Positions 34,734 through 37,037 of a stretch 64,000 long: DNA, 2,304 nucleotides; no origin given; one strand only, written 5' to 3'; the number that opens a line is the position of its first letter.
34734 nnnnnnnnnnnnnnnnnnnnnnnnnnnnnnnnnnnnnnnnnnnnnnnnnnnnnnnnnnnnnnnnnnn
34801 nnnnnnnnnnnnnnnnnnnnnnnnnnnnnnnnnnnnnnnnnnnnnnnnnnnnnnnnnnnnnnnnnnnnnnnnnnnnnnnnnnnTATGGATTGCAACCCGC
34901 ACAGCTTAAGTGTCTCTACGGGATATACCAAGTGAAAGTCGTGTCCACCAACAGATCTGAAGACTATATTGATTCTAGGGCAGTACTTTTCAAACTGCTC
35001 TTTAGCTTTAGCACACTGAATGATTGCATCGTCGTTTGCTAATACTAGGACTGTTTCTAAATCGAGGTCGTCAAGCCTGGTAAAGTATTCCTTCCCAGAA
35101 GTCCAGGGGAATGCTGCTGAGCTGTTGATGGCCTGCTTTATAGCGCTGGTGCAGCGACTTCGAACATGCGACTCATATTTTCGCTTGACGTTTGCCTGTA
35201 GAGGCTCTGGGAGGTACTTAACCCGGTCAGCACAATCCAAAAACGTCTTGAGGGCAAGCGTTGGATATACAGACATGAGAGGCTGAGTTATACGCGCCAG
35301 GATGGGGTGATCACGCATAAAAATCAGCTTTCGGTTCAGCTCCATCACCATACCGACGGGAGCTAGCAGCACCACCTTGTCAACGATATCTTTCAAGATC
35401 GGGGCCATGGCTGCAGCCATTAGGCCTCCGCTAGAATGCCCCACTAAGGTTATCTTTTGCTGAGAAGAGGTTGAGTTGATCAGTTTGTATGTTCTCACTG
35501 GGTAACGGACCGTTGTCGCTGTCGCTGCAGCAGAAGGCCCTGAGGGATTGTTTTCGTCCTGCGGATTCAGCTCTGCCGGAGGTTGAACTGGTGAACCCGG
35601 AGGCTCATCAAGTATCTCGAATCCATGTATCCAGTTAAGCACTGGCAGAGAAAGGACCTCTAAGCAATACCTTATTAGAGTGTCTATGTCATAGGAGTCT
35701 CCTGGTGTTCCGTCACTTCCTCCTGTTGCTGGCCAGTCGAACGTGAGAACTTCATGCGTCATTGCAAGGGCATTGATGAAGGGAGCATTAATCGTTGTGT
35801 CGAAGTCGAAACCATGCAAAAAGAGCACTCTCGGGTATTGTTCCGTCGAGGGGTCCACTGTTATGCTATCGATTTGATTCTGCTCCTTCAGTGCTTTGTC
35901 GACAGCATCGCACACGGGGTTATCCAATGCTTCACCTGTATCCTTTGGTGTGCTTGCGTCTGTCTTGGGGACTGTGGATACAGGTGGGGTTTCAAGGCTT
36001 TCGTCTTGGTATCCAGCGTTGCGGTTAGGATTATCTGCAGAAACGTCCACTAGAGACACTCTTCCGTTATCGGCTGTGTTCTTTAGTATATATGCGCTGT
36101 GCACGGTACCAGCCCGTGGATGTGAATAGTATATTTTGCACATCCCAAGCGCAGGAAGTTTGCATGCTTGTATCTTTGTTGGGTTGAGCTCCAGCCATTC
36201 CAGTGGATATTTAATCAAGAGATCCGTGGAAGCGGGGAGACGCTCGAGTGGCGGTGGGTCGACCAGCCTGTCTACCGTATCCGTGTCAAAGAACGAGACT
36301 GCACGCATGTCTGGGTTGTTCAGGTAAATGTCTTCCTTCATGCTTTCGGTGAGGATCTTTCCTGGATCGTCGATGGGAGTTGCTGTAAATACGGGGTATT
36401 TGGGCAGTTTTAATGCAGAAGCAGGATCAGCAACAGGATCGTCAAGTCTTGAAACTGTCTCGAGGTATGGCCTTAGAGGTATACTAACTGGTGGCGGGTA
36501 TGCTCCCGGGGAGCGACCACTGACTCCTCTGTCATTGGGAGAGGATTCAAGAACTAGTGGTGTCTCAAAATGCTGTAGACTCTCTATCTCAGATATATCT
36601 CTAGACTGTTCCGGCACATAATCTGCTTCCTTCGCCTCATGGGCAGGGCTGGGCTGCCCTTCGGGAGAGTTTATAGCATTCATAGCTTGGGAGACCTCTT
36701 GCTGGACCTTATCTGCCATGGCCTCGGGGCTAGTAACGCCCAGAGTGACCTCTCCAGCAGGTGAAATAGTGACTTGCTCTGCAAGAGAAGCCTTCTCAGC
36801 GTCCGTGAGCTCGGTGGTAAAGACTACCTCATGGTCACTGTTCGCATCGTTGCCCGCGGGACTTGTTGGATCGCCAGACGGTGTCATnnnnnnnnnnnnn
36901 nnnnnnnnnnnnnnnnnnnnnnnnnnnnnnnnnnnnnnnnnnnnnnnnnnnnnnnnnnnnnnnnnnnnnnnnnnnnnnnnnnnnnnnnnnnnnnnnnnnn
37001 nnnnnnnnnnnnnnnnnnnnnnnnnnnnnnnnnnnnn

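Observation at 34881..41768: Local family of three paralogous alpha/beta-hydrolases interleaved with unrelated genes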

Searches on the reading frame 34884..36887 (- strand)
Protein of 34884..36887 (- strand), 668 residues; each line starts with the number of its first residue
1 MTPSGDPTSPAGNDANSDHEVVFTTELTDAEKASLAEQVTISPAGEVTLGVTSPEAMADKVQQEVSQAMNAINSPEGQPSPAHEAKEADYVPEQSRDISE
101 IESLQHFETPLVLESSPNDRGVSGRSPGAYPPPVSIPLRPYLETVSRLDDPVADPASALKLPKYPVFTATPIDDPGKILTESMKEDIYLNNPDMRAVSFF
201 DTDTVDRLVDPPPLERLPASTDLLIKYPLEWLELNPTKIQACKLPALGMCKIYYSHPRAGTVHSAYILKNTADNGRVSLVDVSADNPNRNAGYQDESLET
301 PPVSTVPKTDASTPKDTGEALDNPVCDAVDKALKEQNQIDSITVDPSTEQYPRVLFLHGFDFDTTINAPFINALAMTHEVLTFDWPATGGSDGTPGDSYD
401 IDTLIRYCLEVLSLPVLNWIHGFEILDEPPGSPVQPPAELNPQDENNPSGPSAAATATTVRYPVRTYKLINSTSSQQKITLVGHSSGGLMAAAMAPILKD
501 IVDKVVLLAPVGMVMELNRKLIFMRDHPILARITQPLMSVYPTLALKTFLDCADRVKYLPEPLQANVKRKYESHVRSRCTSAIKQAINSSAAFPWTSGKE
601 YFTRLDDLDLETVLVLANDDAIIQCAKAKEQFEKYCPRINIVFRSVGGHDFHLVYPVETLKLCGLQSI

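Call 7: search_protein_families(library=pfam, proteins=[window:34884-36887:-], max_evalue=0.1)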
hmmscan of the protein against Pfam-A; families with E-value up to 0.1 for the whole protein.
window:34884-36887:- (668 aa): 10 families
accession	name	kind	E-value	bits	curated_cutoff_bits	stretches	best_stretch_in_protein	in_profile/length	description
PF00561.26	Abhydrolase_1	-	6.2e-16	59.2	25.8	1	352-653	1-242/245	alpha/beta hydrolase fold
PF12697.13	Abhydrolase_6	-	1.8e-12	48.8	26.3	1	354-656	1-211/217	Alpha/beta hydrolase family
PF12146.15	Hydrolase_4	-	1.9e-06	27.8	27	1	469-631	68-213/239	Serine aminopeptidase, S33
PF10230.15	LIDHydrolase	-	0.00068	19.9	27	1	471-577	78-174/262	Lipid-droplet associated hydrolase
PF07859.19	Abhydrolase_3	-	0.0037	17.5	25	1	474-514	68-112/210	alpha/beta hydrolase fold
PF06821.19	Ser_hydrolase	-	0.004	17.5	22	1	474-527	52-107/172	Serine hydrolase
PF07819.20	PGAP1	-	0.0069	16.6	24.3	1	471-505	85-122/233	PGAP1-like alpha/beta domain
PF06259.18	Abhydrolase_8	-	0.017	15.2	20.5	1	453-517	87-149/178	Alpha/beta hydrolase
PF12695.13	Abhydrolase_5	-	0.029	14.6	27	1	466-511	46-90/164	Alpha/beta hydrolase family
PF05057.20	DUF676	-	0.058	13.3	20.3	0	470-495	70-96/217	Putative serine esterase (DUF676)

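Call 30: list_cluster_members(proteins=[window:34884-36887:-, window:38272-39330:+, window:40845-41765:+, P0126, P0127, P0128, P0129, P0130, P0131, P0132])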
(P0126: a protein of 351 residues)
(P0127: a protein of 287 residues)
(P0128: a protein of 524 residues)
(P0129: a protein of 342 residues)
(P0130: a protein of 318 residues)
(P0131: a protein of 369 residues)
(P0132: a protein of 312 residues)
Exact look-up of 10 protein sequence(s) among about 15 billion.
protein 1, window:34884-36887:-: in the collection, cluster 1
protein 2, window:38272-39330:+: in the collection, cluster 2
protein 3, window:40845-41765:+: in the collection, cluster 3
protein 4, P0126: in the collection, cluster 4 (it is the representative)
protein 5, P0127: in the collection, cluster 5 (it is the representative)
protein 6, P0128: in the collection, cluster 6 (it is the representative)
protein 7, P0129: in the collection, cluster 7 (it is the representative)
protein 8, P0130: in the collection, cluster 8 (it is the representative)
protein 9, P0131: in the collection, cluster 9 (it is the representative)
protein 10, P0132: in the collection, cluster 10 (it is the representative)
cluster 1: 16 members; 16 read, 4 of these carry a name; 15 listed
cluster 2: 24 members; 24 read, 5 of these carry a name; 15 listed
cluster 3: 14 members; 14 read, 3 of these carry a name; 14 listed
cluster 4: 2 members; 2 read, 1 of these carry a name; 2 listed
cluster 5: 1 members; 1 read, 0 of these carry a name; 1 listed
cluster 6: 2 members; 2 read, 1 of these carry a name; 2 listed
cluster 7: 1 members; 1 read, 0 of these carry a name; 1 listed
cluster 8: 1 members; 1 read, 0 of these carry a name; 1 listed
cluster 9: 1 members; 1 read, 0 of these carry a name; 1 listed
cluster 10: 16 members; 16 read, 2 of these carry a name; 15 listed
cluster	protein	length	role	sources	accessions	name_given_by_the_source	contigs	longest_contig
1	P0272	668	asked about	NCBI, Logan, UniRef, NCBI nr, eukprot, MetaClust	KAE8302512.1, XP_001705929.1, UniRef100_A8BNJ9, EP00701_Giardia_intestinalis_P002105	ENC6 protein [Giardia duodenalis] | ENC6 protein n=1 Tax=Giardia intestinalis (strain ATCC 50803 / WB clone C6) TaxID=184922 ... | ENC6 protein [Giardia intestinalis]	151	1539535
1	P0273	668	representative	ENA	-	-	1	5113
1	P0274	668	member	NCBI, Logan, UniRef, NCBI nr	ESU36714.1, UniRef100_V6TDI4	Putative alpha/beta hydrolase fold family protein [Giardia duodenalis] | Putative alpha/beta hydrolase fold family protein n=1 Tax=Giardia intestinalis TaxID=5741 ... | Putative alpha/beta hydrolase fold family protein [Giardia intestinalis]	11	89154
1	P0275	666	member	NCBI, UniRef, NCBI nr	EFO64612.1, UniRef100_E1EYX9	ENC6 protein [Giardia lamblia P15] | ENC6 protein n=1 Tax=Giardia intestinalis (strain P15) TaxID=658858 RepID=E1EYX9_GIAIA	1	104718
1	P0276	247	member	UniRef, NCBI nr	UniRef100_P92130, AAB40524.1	ENC6 protein n=1 Tax=Giardia intestinalis TaxID=5741 RepID=P92130_GIAIN | ENC6 [Giardia intestinalis]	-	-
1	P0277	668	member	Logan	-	-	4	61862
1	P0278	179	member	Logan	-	-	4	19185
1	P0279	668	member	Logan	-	-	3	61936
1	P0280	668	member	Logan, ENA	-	-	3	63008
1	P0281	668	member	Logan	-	-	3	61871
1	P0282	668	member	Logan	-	-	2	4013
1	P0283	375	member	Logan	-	-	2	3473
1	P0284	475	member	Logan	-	-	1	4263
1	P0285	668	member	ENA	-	-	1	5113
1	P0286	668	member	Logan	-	-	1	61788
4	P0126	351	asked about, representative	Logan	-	-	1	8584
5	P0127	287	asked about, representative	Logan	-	-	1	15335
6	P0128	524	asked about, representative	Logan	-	-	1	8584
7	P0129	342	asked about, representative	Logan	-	-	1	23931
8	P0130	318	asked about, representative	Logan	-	-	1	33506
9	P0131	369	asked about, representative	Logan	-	-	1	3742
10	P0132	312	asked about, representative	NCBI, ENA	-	-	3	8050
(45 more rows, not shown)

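Call 58: search_solved_structures(query=A2, max_evalue=0.0001, show_alignments=2)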
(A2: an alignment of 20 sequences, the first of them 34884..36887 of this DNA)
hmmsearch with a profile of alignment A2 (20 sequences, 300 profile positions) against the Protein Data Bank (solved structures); distinct sequences matched with E-value up to 0.0001: 383 (the best 60 are shown).
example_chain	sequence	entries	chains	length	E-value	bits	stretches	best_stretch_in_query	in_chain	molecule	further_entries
7ots_A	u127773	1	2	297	1.8e-28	103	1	19-295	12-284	Monoacylglycerol lipase ABHD6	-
2xmz_A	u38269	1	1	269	2.6e-22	82.8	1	27-295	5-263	HYDROLASE, ALPHA/BETA HYDROLASE FOLD FAMILY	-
7dq9_A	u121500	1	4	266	8.2e-22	81.1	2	34-139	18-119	Predicted hydrolases or acyltransferases (Alpha/beta hydrolase superfamily)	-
6i8w_A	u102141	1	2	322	2e-21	79.9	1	27-292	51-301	Alpha/beta fold hydrolase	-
3fsg_A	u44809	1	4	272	1.1e-19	74.1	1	32-282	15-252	Alpha/beta superfamily hydrolase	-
4opm_A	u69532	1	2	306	3.4e-19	72.5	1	21-286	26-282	Lipase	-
10xn_A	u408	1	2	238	3.3e-17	66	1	38-131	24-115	Triacylglycerol lipase related protein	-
8ynv_A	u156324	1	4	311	6.9e-17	65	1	10-294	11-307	poly(3-hydroxybutyrate) depolymerase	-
3kxp_A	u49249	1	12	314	1.9e-16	63.5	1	29-139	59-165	Alpha-(N-acetylaminomethylene)succinic acid hydrolase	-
4ns4_A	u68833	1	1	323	2.4e-16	63.2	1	17-282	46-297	Alpha/beta hydrolase fold protein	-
2d0d_A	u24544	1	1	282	2.5e-16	63.1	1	34-146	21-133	2-hydroxy-6-oxo-7-methylocta-2,4-dienoate hydrolase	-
8v16_C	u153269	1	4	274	4.3e-16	62.4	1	56-286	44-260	Esterase 1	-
6eb3_A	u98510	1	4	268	4.3e-16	62.4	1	56-286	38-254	Est1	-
21dl_A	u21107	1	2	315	9e-16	61.3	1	32-296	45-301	RPA1511_5221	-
8ynw_A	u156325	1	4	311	9.8e-16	61.2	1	10-294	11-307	Poly(3-hydroxybutyrate) depolymerase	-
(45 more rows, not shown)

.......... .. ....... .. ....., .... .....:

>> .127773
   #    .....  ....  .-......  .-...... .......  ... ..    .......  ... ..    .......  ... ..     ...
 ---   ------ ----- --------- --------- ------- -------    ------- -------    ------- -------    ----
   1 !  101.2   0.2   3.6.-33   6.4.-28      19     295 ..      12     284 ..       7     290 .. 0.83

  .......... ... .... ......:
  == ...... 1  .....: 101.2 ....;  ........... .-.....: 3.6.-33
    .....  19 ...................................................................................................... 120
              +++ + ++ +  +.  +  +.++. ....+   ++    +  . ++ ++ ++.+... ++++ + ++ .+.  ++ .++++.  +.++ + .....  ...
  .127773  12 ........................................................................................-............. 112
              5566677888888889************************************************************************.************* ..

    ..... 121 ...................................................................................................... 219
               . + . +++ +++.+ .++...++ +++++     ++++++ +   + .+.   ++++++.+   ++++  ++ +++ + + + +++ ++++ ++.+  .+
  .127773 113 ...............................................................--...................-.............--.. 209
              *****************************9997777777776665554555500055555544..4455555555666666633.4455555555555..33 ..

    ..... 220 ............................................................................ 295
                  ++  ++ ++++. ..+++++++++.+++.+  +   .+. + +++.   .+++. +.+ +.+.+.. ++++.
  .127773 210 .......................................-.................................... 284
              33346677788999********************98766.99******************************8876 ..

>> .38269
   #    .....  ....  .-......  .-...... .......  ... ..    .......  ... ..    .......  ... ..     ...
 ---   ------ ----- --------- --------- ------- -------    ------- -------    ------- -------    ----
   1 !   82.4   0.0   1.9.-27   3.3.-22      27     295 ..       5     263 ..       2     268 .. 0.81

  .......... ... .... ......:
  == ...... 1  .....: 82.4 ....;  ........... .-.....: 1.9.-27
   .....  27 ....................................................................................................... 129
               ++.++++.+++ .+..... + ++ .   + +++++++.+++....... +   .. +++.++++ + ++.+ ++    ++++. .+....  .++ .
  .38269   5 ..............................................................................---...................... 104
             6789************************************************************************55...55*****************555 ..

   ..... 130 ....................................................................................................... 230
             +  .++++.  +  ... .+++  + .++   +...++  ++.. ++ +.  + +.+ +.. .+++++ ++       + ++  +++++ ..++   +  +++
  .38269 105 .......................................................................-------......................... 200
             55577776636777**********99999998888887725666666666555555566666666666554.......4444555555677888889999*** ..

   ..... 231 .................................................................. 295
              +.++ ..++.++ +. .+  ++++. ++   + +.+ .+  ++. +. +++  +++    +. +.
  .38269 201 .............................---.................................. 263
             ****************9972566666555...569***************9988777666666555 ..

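Call 64: predict_structure(alignment_id=A2)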
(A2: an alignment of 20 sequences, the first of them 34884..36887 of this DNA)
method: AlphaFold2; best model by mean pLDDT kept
length: 668 residues; sequences in the alignment: 20
mean_pLDDT: 65.0   pTM: 0.61
mean pLDDT of the five models: 65.0, 63.8, 63.7, 62.9, 61.4
residues with pLDDT >= 90: 194; 70-90: 120; 50-70: 64; < 50: 290
segments of 3 or more residues with pLDDT < 50: 1-6, 8-27, 38-54, 73-80, 82-179, 181-194, 197-222, 261-330, 434-444, 449-460
pLDDT, mean of each block of 10 residues (from residue 1): 40 38 44 55 41 52 62 39 37 35 33 34 36 32 31 42 31 42 46 47 45 38 73 92 89 81 44 42 43 37 33 41 43 52 59 95 94 95 93 90 95 89 82 49 47 45 77 80 98 96 97 88 84 80 76 83 90 86 89 92 93 95 93 96 90 94 77
secondary structure, 60 per line:
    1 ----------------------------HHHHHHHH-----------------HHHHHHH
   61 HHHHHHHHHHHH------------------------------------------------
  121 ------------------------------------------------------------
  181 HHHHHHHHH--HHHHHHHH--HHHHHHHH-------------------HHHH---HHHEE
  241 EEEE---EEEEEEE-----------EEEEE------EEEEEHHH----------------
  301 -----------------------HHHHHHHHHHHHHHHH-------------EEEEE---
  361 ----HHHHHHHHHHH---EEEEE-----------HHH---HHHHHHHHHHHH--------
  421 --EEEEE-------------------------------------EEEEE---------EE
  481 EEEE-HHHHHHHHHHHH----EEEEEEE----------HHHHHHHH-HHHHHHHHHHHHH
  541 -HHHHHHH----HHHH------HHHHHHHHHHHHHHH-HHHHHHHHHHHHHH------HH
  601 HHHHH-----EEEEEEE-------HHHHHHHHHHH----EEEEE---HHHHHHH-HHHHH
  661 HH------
elements in order (helices of 4 or more, strands of 3 or more residues): H29-36 H54-72 H181-189 H192-199 H202-209 H229-232 E239-244 E248-254 E266-270 E277-281 H324-339 E353-357 H365-375 E379-383 H401-412 E423-427 E465-469 E479-484 H486-497 E502-508 H519-526 H528-540 H542-548 H553-556 H563-577 H579-592 H599-605 E611-617 H625-635 E640-644 H648-654 H656-662

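Call 66: fold_search(model_id=the predicted structure, library=pdb)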
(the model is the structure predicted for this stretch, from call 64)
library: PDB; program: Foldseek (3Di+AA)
matches with E <= 10: 1713; with E <= 0.001: 1309
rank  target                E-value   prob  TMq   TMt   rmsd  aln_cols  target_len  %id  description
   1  7dq9_A                2.9e-12  1.00  0.30  0.70   5.4       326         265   18  Crystal structure of a type-A feruloyl esterase from gut Alistipes shahii (released 2021-12-22)
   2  2xmz                  1.4e-11  1.00  0.31  0.70   4.5       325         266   13  Structure of MenH from S. aureus (released 2011-05-25)
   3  7dq9_C                2.4e-11  1.00  0.31  0.72   4.7       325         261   18  Crystal structure of a type-A feruloyl esterase from gut Alistipes shahii (released 2021-12-22)
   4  6i8w_A                5.1e-11  1.00  0.31  0.62   4.6       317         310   18  Crystal structure of a membrane phospholipase A, a novel bacterial virulence factor (released 2019-11-27)
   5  1wom_A                5.1e-11  1.00  0.29  0.66   4.9       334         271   16  Crystal structure of RsbQ (released 2005-02-01)
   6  4uhe                  9.7e-11  1.00  0.31  0.69   4.1       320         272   16  Structural studies of a thermophilic esterase from Thermogutta terrifontis (malate bound) (released 2015-06-10)
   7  4uhh                  1.6e-10  1.00  0.31  0.69   4.1       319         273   15  Structural studies of a thermophilic esterase from Thermogutta terrifontis (cacodylate complex) (released 2015-06-10)
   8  3e0x_B                1.9e-10  1.00  0.28  0.70   4.7       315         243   16  The crystal structure of a Lipase-esterase related protein from Clostridium acetobutylicum ATCC 824 (released 2008-09-30)
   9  7qjm_B                1.9e-10  1.00  0.26  0.53   9.2       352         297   16  Crystal structure of an alpha/beta-hydrolase enzyme from Chloroflexus sp. MS-G (202) (released 2022-12-28)
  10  3qit_C                2.0e-10  1.00  0.27  0.60   6.4       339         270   15  Thioesterase Domain From Curacin Biosynthetic Pathway (released 2011-03-09)
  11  4uhd                  2.1e-10  1.00  0.31  0.69   4.2       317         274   15  Structural studies of a thermophilic esterase from Thermogutta terrifontis (acetate bound) (released 2015-06-10)
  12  1wpr_A                2.1e-10  1.00  0.30  0.69   4.4       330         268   15  Crystal structure of RsbQ inhibited by PMSF (released 2005-02-01)
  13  7ots_B                2.2e-10  1.00  0.31  0.66   5.2       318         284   14  Crystal structure of human Monoacylglycerol Lipase ABHD6 in complex with oleic acid and octyl glucoside (released 2021-06-23)
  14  3qit_B                2.2e-10  1.00  0.30  0.64   5.6       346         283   15  Thioesterase Domain From Curacin Biosynthetic Pathway (released 2011-03-09)
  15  3v48_B                2.5e-10  1.00  0.30  0.67   5.6       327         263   15  Crystal Structure of the putative alpha/beta hydrolase RutD from E.coli (released 2012-01-04)
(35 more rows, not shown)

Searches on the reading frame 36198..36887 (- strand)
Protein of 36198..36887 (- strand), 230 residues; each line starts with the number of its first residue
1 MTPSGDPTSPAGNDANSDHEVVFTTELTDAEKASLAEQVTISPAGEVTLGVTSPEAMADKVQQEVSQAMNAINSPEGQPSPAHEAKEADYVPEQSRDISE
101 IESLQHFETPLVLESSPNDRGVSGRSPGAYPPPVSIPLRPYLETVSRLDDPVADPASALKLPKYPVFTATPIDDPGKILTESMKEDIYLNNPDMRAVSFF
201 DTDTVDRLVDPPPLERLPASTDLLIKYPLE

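Call 93: find_homologous_proteins(query=window:36198-36887:-, max_evalue=0.01)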
Query window:36198-36887:- (230 aa): 1 proteins with E <= 0.01 among 429 candidates.
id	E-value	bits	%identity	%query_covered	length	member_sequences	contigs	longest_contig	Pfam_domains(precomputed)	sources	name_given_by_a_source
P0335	3.9e-46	176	75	50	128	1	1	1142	-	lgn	-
